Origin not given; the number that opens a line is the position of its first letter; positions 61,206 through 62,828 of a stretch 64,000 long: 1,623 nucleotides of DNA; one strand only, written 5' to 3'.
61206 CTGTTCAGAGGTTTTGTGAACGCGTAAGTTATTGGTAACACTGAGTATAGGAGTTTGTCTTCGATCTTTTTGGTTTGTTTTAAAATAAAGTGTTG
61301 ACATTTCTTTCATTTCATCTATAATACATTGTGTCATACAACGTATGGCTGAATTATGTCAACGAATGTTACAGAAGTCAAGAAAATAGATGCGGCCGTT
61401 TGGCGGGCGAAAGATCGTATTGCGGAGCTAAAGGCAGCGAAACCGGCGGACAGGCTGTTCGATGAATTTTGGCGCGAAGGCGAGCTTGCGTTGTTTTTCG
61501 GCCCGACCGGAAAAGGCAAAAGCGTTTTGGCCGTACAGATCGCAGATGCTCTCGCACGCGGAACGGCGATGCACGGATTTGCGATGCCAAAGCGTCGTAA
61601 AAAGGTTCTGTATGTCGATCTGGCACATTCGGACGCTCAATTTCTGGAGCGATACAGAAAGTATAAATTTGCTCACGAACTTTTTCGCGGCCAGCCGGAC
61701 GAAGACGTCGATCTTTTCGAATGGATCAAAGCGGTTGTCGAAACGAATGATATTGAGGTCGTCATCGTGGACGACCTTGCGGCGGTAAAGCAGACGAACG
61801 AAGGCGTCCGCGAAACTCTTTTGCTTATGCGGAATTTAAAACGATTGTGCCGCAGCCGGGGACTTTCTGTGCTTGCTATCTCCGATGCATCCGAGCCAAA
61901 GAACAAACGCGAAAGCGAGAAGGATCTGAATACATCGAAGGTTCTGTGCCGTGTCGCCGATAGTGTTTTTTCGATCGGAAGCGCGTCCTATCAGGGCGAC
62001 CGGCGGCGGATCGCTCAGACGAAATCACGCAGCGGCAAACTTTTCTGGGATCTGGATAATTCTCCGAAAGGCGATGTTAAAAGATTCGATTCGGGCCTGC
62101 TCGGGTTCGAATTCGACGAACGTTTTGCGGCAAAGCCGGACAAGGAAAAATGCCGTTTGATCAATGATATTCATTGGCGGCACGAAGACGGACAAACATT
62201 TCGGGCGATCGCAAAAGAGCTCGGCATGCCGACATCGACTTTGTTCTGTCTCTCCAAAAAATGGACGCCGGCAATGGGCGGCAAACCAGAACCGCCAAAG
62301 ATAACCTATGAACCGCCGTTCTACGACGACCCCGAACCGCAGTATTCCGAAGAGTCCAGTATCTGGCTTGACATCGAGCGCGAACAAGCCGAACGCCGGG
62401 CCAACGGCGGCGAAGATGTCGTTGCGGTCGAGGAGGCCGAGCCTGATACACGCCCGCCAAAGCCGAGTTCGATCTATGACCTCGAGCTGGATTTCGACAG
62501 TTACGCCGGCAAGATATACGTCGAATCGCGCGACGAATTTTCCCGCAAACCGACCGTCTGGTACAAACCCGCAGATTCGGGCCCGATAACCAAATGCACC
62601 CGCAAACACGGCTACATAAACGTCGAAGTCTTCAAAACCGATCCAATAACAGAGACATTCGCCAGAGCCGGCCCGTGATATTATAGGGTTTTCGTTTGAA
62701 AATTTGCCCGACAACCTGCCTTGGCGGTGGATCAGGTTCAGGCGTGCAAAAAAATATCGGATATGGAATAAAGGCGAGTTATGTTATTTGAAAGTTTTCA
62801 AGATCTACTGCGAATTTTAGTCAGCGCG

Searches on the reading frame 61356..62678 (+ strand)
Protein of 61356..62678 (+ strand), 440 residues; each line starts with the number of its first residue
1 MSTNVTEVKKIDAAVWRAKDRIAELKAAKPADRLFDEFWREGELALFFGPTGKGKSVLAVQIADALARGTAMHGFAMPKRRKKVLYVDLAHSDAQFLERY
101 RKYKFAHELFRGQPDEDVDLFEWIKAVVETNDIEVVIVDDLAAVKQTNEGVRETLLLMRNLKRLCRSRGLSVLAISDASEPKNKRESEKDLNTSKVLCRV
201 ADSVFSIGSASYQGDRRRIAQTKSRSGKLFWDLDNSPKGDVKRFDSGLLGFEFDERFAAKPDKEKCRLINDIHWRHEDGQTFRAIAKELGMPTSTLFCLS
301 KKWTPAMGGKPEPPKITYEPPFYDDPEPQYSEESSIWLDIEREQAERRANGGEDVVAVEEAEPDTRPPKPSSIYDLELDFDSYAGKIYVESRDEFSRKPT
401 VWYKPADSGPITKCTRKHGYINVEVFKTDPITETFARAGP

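Call 8: search_protein_families(library=pfam, proteins=[window:61356-62678:+], max_evalue=0.01)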
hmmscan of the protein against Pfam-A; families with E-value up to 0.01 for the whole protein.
window:61356-62678:+ (440 aa): 9 families
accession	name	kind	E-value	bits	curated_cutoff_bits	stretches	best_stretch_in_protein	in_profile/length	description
PF13481.12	AAA_25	-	3.7e-15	56.5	27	1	25-175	15-187/195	AAA domain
PF03796.21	DnaB_C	-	9.9e-06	25.5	27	1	125-227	122-237/255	DnaB-like helicase C terminal domain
PF13401.12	AAA_22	-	1.2e-05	26.1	27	1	44-165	7-111/130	AAA domain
PF05729.18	NACHT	-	0.00017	21.9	26.7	1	47-193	5-142/167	NACHT domain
PF01637.24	ATPase_2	-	0.0011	19.3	33.2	1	45-149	23-127/225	ATPase domain predominantly from Archaea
PF25787.1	HTH_SB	-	0.0015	18.7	43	1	272-303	15-46/53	Sleeping Beauty transposase HTH domain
PF06745.19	ATPase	-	0.0023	17.8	26.6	0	39-219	16-199/231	KaiC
PF00910.28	RNA_helicase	-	0.0044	17.9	21.5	0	46-78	2-27/105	RNA helicase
PF13936.12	HTH_38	-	0.0056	16.8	27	0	270-296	11-37/44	Helix-turn-helix domain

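Call 9: search_protein_families(library=ncbifam, proteins=[window:61356-62678:+], max_evalue=0.01)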
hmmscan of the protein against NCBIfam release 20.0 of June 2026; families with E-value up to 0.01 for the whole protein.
window:61356-62678:+ (440 aa): 3 families
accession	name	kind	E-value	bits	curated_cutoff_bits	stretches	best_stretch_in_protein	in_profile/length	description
NF038214.1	IS21_help_AAA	equivalog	0.0018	18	200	0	37-72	85-120/232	IS21-like element helper ATPase IstB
NF004629.0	PRK05973.1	equivalog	0.0044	16.1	156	1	24-177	47-191/237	DNA helicase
NF004723.0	PRK06067.1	subfamily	0.0049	16.4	194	1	44-168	36-164/243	flagellar accessory protein FlaH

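Call 11: find_homologous_proteins(query=window:61356-62678:+, max_evalue=0.001)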
Query window:61356-62678:+ (440 aa): 170 proteins with E <= 0.001 among 8000 candidates; the best 120 are listed.
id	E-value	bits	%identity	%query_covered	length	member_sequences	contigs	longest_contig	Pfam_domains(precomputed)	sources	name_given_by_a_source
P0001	4.1e-298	1006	100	100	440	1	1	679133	PF03796.22,PF13401.13,PF13481.13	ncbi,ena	-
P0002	2.1e-202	691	68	100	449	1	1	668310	PF25787.2,PF13401.13,PF13481.13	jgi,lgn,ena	-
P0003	1.5e-137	477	53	96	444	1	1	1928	PF13481.13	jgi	jgi:KaiC/GvpD/RAD55 family RecA-like ATPase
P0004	2.5e-131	457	51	96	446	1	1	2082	PF13401.13,PF13481.13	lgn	-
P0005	6.3e-128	445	51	97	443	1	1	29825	PF13401.13,PF13481.13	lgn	-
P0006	4.4e-115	403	49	98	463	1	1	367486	PF06745.20,PF13384.13,PF13401.13,PF13481.13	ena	-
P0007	7.1e-112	392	48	96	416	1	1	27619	PF13481.13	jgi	jgi:KaiC/GvpD/RAD55 family RecA-like ATPase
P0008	1.4e-111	392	49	92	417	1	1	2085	PF13481.13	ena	-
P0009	1.2e-109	385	47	97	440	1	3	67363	PF13481.13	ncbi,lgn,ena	-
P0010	5.7e-108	380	46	92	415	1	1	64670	PF13481.13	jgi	jgi:KaiC/GvpD/RAD55 family RecA-like ATPase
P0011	3.6e-105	370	45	92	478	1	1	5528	PF13481.13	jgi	jgi:hypothetical protein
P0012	1.3e-102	362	43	95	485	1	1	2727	PF13481.13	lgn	-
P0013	2.3e-102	361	55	77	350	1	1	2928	PF06745.20,PF13384.13,PF13401.13,PF13481.13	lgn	-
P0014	1.6e-99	352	43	92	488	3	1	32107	PF13481.13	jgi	jgi:KaiC/GvpD/RAD55 family RecA-like ATPase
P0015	8.7e-94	333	49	78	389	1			PF06745.20,PF03796.22,PF13384.13,PF13401.13,PF13481.13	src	-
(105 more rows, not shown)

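Call 12: find_encoding_contigs(protein=P0002, flank=5000, max_places=3)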
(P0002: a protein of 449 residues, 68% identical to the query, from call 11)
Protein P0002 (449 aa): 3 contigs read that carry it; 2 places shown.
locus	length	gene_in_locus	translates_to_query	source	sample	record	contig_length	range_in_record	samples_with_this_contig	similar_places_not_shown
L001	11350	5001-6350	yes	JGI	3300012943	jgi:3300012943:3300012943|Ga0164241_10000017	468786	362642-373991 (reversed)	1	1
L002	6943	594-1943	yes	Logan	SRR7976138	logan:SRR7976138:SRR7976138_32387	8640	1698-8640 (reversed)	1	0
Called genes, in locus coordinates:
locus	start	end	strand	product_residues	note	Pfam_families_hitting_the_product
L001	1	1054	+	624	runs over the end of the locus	PF05580:Peptidase_S55 (weak)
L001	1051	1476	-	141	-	PF02391:MoaE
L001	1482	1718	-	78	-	PF02597:ThiS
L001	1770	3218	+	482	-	PF13091:PLDc_2, PF00614:PLDc (faint), PF13091:PLDc_2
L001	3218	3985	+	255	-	PF03372:Exo_endo_phos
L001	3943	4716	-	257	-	PF05690:ThiG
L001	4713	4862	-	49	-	-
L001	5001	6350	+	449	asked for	PF13481:AAA_25, PF13401:AAA_22 (weak), PF25787:HTH_SB (weak)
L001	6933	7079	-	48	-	-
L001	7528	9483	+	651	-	PF08447:PAS_3, PF01590:GAF, PF13185:GAF_2, PF13492:GAF_3, PF00158:Sigma54_activat, PF14532:Sigma54_activ_2, PF07728:AAA_5, PF25601:AAA_lid_14, +2 more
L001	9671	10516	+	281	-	PF00561:Abhydrolase_1, PF12146:Hydrolase_4, PF12697:Abhydrolase_6, PF00326:Peptidase_S9 (faint)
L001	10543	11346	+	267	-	PF13460:NAD_binding_10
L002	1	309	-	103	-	?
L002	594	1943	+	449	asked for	PF13481:AAA_25, PF13401:AAA_22 (weak), PF25787:HTH_SB (weak)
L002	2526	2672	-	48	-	-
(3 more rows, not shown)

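Call 13: find_encoding_contigs(protein=P0006, flank=5000, max_places=3)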
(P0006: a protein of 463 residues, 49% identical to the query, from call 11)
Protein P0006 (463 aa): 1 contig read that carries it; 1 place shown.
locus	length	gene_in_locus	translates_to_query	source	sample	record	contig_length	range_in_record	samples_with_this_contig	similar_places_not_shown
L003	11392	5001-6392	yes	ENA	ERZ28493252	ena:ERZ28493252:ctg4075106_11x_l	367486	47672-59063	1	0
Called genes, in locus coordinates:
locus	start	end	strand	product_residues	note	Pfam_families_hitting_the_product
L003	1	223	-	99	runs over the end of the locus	-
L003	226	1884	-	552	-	PF00144:Beta-lactamase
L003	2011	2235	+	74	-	-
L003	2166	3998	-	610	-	-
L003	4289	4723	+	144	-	-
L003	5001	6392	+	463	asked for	PF13481:AAA_25, PF06745:ATPase (faint), PF13401:AAA_22, PF13384:HTH_23 (faint)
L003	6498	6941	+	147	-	PF01797:Y1_Tnp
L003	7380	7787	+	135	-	PF19733:DUF6223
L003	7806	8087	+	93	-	-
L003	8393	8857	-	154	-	-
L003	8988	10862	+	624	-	PF00486:Trans_reg_C, PF13424:TPR_12 (faint), PF13428:TPR_14 (faint), PF00515:TPR_1 (faint), PF07719:TPR_2 (faint), PF13181:TPR_8 (faint), PF13414:TPR_11 (faint), PF14559:TPR_19 (weak), +3 more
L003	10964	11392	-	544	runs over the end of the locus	PF00118:Cpn60_TCP1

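Call 14: find_encoding_contigs(protein=P0005, flank=5000, max_places=3)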
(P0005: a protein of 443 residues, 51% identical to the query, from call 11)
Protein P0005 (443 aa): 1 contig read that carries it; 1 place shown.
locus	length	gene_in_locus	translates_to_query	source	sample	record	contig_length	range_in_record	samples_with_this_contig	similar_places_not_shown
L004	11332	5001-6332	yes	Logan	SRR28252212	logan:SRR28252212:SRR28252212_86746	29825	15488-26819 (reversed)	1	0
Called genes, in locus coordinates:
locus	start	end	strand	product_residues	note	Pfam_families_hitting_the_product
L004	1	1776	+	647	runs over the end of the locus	PF05580:Peptidase_S55 (weak)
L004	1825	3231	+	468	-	PF13091:PLDc_2, PF00614:PLDc (faint), PF13091:PLDc_2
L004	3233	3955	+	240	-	PF03372:Exo_endo_phos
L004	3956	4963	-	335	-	PF05690:ThiG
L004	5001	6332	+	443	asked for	PF13481:AAA_25, PF13401:AAA_22 (weak)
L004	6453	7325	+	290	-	PF09015:NgoMIV_restric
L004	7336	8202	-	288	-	PF01555:N6_N4_Mtase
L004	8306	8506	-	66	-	PF02597:ThiS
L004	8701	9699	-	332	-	-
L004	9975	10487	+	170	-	PF00507:Oxidored_q4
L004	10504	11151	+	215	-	PF01058:Oxidored_q6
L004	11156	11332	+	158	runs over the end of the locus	PF00329:Complex1_30kDa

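Call 19: search_protein_families(library=padloc, proteins=[window:61356-62678:+], max_evalue=0.01)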
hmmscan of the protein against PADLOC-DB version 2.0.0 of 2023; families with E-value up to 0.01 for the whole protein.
window:61356-62678:+ (440 aa): 1 family
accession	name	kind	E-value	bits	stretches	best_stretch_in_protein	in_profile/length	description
PDLC04140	mad8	-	4e-07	27.8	1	40-195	25-122/314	mads_8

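Call 20: search_protein_families(library=phrogs, proteins=[window:61356-62678:+], max_evalue=0.01)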
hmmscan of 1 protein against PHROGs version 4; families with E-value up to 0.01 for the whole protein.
window:61356-62678:+ (440 aa): 15 families
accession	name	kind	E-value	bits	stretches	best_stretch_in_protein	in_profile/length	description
phrog_239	-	DNA, RNA and nucleotide metabolism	2.5e-09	37.6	1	27-228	344-578/801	DNA primase/helicase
phrog_19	-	DNA, RNA and nucleotide metabolism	2.2e-08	34.4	1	39-229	350-563/621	DnaB-like replicative helicase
phrog_243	-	DNA, RNA and nucleotide metabolism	3.2e-08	33.9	1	130-229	140-246/273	DnaB-like replicative helicase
phrog_1284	-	unknown function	2.2e-07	31.5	1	32-154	25-151/306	-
phrog_906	-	DNA, RNA and nucleotide metabolism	6.1e-07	29.5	1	26-150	511-642/872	DNA polymerase/primase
phrog_6012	-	DNA, RNA and nucleotide metabolism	1.7e-06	28.5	1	38-89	144-196/447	DNA helicase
phrog_3123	-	unknown function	3.2e-06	27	1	8-102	306-400/583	-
phrog_1366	-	unknown function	3.4e-06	27.8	1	45-141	17-98/307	-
phrog_2597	-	DNA, RNA and nucleotide metabolism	5.3e-06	26.2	1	30-102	355-425/747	DNA primase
phrog_6891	-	other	2e-05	25.4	1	33-184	34-162/310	ATPase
phrog_6357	-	unknown function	7.7e-05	23.1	1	36-179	25-165/321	-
phrog_50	-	DNA, RNA and nucleotide metabolism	0.00065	19.8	1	27-90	352-406/570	DnaC-like helicase loader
phrog_296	-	integration and excision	0.0044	16.7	0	17-71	293-344/626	DNA transposition protein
phrog_2666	-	head and packaging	0.0045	16.7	1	36-176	315-462/555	terminase large subunit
phrog_3855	-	DNA, RNA and nucleotide metabolism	0.0048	18.3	1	249-298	50-98/115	HTH DNA binding protein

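Call 21: search_solved_structures(query=window:61356-62678:+, max_evalue=1)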
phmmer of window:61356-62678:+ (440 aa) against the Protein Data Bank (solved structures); distinct sequences matched with E-value up to 1: 6.
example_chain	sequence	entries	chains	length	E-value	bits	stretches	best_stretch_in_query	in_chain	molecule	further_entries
8wtm_A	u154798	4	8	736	0.031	16.2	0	31-93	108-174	ABC transporter G family member 16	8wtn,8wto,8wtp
6c2u_A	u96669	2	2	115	0.51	12.2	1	25-71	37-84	phosphate-loop protein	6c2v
9zzr_D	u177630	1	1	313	0.52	12.2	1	31-188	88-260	DNA repair protein RAD51 homolog 4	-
8faz_D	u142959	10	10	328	0.57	12.1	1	31-190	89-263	DNA repair protein RAD51 homolog 4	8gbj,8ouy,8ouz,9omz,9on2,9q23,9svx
8e2l_C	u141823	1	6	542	0.59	12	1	39-109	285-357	Twinkle mtDNA helicase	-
9q25_D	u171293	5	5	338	0.61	12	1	31-191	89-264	DNA repair protein RAD51 homolog 4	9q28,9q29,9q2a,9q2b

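Call 23: find_related_loci(query=A1, collection=genome_contigs, flank=5000)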
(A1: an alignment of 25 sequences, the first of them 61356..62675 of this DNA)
Query A1 (440 aa) in genome_contigs; peptide patterns used: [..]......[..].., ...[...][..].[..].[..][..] (x = any residue, [..] = any of these).
599 stretches matched a pattern (row limit reached: there are more); 546 encode a relative of the query (tblastn E <= 1e-3); the best 80 are kept; 80 distinct loci.
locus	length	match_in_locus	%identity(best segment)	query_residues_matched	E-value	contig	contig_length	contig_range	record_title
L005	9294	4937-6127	46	17-423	2e-99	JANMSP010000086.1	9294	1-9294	MAG: Pyrinomonadaceae bacterium isolate SOY_29_metabat_399 SOY_29_k141_4867541, whole genome shotgun sequence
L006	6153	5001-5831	57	17-293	1e-96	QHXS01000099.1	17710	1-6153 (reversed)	MAG: Acidobacteria bacterium isolate gp4 AA14 14_0903_02_30cm_scaffold_1953_curated, whole genome shotgun sequence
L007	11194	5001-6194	42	17-409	9e-86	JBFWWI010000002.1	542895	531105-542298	MAG: Pyrinomonadaceae bacterium isolate CA_2019_TPBS_113 NODE_88_length_542895_cov_38.416226_TPBS, whole genome shotgun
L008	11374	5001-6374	39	34-417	1e-84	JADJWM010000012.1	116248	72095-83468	MAG: Chloracidobacterium sp. isolate Kalu_18-Q3-R12-55_BAT3C.268 tig00007001-10-1155950, whole genome shotgun sequence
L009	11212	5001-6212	39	3-403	3e-84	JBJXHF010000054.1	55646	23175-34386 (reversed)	MAG: Pyrinomonadaceae bacterium isolate F1F2.bin.113 k127_9547786, whole genome shotgun sequence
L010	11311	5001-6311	39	17-424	6e-82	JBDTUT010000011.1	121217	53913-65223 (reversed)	MAG: Acidobacteriota bacterium isolate cluster3_bin.50 NODE_211_length_121217_cov_15.944826, whole genome shotgun sequen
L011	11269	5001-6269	40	17-416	7e-80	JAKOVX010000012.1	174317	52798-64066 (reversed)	MAG: Acidobacteriota bacterium isolate JPNG_maxbin.077 k201_618871, whole genome shotgun sequence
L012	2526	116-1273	40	34-413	1e-79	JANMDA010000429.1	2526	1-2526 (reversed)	MAG: Chloracidobacterium sp. isolate OTE_75_metabat_215 OTE_75_k141_3627361, whole genome shotgun sequence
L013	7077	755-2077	36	17-433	4e-74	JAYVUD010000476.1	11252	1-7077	MAG: Chloracidobacterium sp. isolate GL74_UP_metabinner_11 GL74_UP_metabinner_11_475, whole genome shotgun sequence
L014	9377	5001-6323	36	1-428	2e-73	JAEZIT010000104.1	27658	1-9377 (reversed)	MAG: Acidobacteria bacterium isolate OH_CDB_199 k127_1956057, whole genome shotgun sequence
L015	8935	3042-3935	44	17-308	3e-73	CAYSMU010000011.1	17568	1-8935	MAG TPA_asm: uncultured Chloracidobacterium sp. isolate SRP287453_co1_113 genome assembly, contig: NODE_5751_length_1756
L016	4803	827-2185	35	17-416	4e-73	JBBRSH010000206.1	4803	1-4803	MAG: Pyrinomonadales bacterium isolate La2_metabat2.036 La2_metabat2.036_K_2693085L4803_cov_12.0000, whole genome shotgu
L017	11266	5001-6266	38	10-403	8e-73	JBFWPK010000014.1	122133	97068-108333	MAG: Pyrinomonadaceae bacterium isolate CA_2019_TPBF_158 NODE_1402_length_122133_cov_18.975124_TPBF, whole genome shotgu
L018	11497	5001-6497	44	21-409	7e-73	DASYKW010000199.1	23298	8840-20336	MAG TPA_asm: Pyrinomonadaceae bacterium isolate SMAG_U4332 k141_551648, whole genome shotgun sequence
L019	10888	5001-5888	43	17-307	6e-72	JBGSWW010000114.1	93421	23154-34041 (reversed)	MAG: Pyrinomonadaceae bacterium isolate JTS-RE5 k141_3371549, whole genome shotgun sequence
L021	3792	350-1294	42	1-313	2e-69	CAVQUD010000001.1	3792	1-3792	MAG: Blastocatellia bacterium isolate MFD09964.bin.2.81 genome assembly, contig: contig_10961, whole genome shotgun sequ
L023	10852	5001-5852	43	34-307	4e-68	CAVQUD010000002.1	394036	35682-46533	MAG: Blastocatellia bacterium isolate MFD09964.bin.2.81 genome assembly, contig: contig_13784, whole genome shotgun sequ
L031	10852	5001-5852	41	17-308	7e-58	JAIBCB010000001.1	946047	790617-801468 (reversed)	MAG: Pyrinomonadaceae bacterium isolate SSF31 NODE_13_length_946047_cov_56.854081, whole genome shotgun sequence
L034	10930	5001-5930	41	1-307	5e-52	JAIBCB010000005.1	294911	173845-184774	MAG: Pyrinomonadaceae bacterium isolate SSF31 NODE_285_length_294911_cov_57.832067, whole genome shotgun sequence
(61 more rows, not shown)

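Call 30: predict_structure(alignment_id=A1)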
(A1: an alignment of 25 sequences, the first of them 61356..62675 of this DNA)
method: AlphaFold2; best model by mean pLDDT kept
length: 440 residues; sequences in the alignment: 25
mean_pLDDT: 75.8   pTM: 0.57
mean pLDDT of the five models: 75.8, 72.4, 69.6, 69.4, 66.6
residues with pLDDT >= 90: 98; 70-90: 211; 50-70: 65; < 50: 66
segments of 3 or more residues with pLDDT < 50: 1-9, 25-38, 318-330, 352-367, 429-440
pLDDT, mean of each block of 10 residues (from residue 1): 38 67 46 38 82 86 85 63 90 79 86 88 93 92 70 89 87 88 82 85 87 79 72 84 80 74 83 91 93 89 75 55 45 70 76 44 47 85 92 92 86 91 74 38
secondary structure, 60 per line:
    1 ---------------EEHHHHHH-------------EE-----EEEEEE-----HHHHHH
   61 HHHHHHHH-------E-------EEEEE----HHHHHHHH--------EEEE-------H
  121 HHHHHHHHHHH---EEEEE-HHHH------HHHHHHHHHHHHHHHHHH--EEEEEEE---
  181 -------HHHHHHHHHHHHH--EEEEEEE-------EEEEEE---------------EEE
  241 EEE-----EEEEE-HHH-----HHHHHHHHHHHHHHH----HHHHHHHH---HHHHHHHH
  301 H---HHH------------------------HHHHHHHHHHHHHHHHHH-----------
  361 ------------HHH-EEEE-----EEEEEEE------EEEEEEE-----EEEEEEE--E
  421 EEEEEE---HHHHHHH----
elements in order: H18-23 E44-49 H55-68 E84-88 H93-100 E109-112 H120-131 E135-139 H141-144 H151-168 E171-177 H188-200 E203-209 E217-222 E238-243 E249-253 H263-277 H282-289 H293-301 H332-349 E377-380 E386-392 E399-405 E411-417 E420-426 H430-436

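Call 35: fold_search(model_id=the predicted structure, library=pdb)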
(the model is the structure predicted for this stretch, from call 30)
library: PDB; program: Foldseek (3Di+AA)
matches with E <= 10: 1456; with E <= 0.001: 719
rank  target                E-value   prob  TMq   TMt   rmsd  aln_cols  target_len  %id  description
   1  7x1y_A                4.3e-10  1.00  0.37  0.35   4.2       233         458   12  Structure of the phosphorylation-site double mutant S431A/T432A of the KaiC circadian clock protein (released 2023-04-26)
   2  8zn6_E                4.8e-10  1.00  0.36  0.34   4.4       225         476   15  Crystal Structure of Designed Clock Protein KaiC (released 2025-04-16)
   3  7dy2_E                5.1e-10  1.00  0.36  0.34   3.9       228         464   15  Crystal Structure of Cyanobacterial Circadian Clock Protein KaiC (released 2022-04-27)
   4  8jon_A                5.1e-10  1.00  0.37  0.34  11.8       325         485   12  Structure of a synthetic circadian clock protein KaiC mutant of cyanobacteria Synechococcus elongatus PCC 7942 (released 2024-06-12)
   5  8zn6_F                6.4e-10  1.00  0.38  0.35   4.6       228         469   14  Crystal Structure of Designed Clock Protein KaiC (released 2025-04-16)
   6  2r6e_A                6.8e-10  1.00  0.38  0.42   4.7       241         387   16  Crystal Form B2 (released 2007-11-06)
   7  7dxq_B                6.8e-10  1.00  0.36  0.34   4.0       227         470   16  Crystal Structure of Cyanobacterial Circadian Clock Protein KaiC (released 2022-04-27)
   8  9ofg_A                6.8e-10  1.00  0.36  0.66   4.3       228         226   15  CI ring of daytime state KaiC (released 2025-05-14)
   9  7dye_A                7.2e-10  1.00  0.37  0.36  12.0       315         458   10  Crystal Structure of Cyanobacterial Circadian Clock Protein KaiC (released 2022-05-18)
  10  7s67_A                7.7e-10  1.00  0.36  0.33   3.9       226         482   14  Extended conformation of daytime state KaiC (released 2021-09-22)
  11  4tlb_E                8.1e-10  1.00  0.37  0.68   3.7       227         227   13  Crystal structure of N-terminal C1 domain of KaiC (released 2015-07-01)
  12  7dxq_A                8.1e-10  1.00  0.35  0.34   4.3       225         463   15  Crystal Structure of Cyanobacterial Circadian Clock Protein KaiC (released 2022-04-27)
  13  3k0c_D                8.6e-10  1.00  0.36  0.33   4.5       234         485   14  Crystal structure of the phosphorylation-site double mutant S431A/T432E of the KaiC circadian clock protein (released 2010-03-31)
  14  7dxq_E                9.1e-10  1.00  0.36  0.35   4.0       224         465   15  Crystal Structure of Cyanobacterial Circadian Clock Protein KaiC (released 2022-04-27)
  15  7dy2_B                9.1e-10  1.00  0.36  0.35   4.1       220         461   15  Crystal Structure of Cyanobacterial Circadian Clock Protein KaiC (released 2022-04-27)
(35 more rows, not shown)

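Call 38: search_dna_similar(query=window:61356-62675:+, collection=plasmids, mode=protein, max_evalue=0.00001, max_rows=25)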
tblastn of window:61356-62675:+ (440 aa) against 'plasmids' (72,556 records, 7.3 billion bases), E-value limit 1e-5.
Records with a match: 8; places in all: 8; records where one place covers at least 80% of the query: 0.
Best place of each record, by identity: <60% 8.
By first word of the organism name: Bacteroides 6; Butyricimonas 1; Phocaeicola 1.
By predicted mobility (MOB-suite, as given by PLSDB): non-mobilizable 5; conjugative 3.
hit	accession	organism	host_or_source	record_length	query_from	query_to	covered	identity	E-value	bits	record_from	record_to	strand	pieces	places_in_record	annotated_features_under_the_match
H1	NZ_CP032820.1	Butyricimonas faecalis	Homo sapiens,stool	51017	34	296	60%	31.7%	4e-20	100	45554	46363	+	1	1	AAA family ATPase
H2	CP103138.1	Bacteroides fragilis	Homo sapiens,cell culture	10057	34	296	60%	30.9%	6e-19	97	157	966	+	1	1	AAA family ATPase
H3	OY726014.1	Phocaeicola massiliensis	-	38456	34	296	60%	30.9%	7e-19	97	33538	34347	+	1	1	none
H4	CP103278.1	Bacteroides fragilis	Homo sapiens,cell culture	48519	34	296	60%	30.9%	7e-19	97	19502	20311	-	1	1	AAA family ATPase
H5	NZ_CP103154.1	Bacteroides thetaiotaomicron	Homo sapiens,cell culture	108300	34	296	60%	30.9%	7e-19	97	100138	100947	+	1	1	AAA family ATPase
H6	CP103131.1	Bacteroides ovatus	Homo sapiens,cell culture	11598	34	296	60%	30.5%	1e-18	96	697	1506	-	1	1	AAA family ATPase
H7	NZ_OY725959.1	Bacteroides finegoldii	-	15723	34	296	60%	30.5%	1e-18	96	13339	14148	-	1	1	AAA family ATPase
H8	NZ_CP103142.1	Bacteroides faecis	Homo sapiens,cell culture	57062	34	296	60%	30.5%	1e-18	96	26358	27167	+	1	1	AAA family ATPase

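Call 39: search_dna_similar(query=window:61356-62675:+, collection=phages, mode=protein, max_evalue=0.00001, max_rows=15)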
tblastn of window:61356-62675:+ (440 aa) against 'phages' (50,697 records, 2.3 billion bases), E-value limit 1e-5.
Records with a match: 2; places in all: 2; records where one place covers at least 80% of the query: 0.
Best place of each record, by identity: <60% 2.
By first word of the organism name: Bacteriophage 2.
By host as written in the record: - 2.
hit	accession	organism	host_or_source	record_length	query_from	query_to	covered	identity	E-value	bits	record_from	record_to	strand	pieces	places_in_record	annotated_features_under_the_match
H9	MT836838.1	Bacteriophage sp.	human fecal samples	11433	34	296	60%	31.6%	1e-20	100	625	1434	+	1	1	record has no annotation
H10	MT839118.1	Bacteriophage sp.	human fecal samples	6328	34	296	60%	30.9%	2e-19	97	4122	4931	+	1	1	record has no annotation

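Call 54: list_cluster_members(proteins=[P0001])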
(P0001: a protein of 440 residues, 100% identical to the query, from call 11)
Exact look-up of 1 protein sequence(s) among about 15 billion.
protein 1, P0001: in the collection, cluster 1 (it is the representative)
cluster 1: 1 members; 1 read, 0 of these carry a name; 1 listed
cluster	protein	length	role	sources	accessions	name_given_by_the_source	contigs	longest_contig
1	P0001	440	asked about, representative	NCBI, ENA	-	-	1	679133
